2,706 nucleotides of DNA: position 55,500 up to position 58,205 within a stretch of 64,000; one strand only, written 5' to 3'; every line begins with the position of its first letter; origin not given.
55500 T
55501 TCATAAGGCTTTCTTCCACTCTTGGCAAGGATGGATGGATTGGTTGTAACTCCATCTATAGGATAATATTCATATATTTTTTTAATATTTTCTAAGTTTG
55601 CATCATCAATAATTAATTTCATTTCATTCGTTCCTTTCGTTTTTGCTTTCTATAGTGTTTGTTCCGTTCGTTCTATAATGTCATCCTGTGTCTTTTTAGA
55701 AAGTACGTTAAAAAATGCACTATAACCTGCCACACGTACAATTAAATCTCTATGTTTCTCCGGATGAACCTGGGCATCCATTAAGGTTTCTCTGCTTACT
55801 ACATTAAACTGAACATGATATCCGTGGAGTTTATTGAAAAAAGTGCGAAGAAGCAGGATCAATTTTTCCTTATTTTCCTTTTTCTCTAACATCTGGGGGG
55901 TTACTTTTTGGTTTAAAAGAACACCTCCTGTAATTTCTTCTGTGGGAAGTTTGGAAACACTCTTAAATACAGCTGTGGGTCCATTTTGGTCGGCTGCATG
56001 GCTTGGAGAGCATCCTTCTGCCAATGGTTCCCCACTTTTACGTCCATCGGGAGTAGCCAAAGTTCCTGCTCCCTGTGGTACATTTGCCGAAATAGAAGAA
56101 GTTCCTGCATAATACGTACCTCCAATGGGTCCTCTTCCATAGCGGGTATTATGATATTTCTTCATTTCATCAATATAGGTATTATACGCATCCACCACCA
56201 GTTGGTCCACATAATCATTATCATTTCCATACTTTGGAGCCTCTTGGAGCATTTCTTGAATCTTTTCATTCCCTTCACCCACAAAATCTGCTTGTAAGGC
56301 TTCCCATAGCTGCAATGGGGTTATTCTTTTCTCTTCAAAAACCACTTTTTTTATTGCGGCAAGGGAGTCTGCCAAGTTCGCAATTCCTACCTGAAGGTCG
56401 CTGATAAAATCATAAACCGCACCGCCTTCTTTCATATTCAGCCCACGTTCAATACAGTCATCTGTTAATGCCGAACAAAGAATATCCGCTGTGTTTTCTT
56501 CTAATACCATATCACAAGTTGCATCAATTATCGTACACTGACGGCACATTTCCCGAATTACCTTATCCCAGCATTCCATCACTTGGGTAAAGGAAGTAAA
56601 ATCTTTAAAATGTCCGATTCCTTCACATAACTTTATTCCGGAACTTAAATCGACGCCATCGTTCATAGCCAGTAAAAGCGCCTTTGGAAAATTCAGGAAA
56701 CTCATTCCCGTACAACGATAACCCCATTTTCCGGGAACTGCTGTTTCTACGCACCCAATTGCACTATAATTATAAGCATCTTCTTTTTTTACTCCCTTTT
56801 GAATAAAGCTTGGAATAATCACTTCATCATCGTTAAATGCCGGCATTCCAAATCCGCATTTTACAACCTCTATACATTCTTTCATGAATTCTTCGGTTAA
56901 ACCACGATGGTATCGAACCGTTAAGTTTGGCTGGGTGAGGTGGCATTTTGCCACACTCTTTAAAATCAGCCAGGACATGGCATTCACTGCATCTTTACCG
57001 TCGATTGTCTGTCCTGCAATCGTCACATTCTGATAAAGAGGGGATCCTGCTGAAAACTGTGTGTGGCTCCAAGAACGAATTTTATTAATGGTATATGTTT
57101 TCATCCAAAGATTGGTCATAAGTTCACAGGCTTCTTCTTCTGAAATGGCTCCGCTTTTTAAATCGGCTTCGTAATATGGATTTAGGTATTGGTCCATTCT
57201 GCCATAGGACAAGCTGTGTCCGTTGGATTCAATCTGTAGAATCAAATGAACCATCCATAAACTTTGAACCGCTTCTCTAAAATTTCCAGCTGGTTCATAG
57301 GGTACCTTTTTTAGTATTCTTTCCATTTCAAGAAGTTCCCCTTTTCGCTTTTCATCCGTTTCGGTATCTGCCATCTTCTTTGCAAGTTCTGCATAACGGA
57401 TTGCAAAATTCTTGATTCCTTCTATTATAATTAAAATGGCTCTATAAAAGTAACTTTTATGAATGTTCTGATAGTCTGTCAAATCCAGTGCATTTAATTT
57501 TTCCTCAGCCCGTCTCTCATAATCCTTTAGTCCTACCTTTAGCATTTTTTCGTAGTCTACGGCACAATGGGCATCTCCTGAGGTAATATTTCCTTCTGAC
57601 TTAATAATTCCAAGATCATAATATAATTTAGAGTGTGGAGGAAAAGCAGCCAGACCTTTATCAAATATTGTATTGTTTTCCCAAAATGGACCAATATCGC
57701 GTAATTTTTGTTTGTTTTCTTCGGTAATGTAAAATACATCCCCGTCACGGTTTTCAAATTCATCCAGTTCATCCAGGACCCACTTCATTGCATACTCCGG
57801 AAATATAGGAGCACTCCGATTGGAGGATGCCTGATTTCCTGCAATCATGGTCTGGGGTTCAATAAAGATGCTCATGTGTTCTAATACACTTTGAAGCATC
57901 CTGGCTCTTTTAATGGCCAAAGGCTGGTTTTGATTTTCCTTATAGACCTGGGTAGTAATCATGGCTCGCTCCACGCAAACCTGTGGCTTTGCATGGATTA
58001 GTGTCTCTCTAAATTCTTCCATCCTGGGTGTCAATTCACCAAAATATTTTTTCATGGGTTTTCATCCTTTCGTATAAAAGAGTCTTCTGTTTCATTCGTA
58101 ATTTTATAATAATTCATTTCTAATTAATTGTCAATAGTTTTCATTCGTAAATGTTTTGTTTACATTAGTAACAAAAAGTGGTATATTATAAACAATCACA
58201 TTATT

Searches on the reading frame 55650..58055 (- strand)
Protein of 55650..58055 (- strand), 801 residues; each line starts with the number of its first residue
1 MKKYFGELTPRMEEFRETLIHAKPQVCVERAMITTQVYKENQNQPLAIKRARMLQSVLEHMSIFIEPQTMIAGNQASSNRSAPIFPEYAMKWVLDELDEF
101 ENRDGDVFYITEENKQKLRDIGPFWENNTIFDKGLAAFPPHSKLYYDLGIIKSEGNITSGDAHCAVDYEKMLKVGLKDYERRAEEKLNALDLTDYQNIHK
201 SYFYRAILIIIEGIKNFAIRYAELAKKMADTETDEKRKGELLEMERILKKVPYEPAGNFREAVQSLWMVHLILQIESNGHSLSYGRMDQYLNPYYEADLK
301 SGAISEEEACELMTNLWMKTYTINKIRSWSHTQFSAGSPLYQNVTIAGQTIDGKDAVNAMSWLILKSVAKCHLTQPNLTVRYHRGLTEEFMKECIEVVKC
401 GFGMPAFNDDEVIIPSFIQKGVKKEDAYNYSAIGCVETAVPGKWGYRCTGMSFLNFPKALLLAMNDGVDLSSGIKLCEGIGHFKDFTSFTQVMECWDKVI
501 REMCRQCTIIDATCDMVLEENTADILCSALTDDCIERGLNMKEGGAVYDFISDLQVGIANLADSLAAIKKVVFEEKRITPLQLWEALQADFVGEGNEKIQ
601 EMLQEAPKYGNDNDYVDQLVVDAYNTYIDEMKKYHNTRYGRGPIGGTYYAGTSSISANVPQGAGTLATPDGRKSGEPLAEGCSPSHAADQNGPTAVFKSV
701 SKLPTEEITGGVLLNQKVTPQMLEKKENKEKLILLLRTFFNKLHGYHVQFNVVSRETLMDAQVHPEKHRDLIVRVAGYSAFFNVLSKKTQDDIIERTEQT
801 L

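Call 73: search_protein_families(library=pfam, proteins=[window:55650-58055:-], max_evalue=0.00001)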
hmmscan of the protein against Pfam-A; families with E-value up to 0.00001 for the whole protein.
window:55650-58055:- (801 aa): 2 families
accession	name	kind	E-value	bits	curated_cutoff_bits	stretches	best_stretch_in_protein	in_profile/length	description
PF02901.20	PFL-like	-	2.8e-212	707.3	24.3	1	9-662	2-647/647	Pyruvate formate lyase-like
PF01228.26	Gly_radical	-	8.7e-35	119.9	22.2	1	679-783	2-106/106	Glycine radical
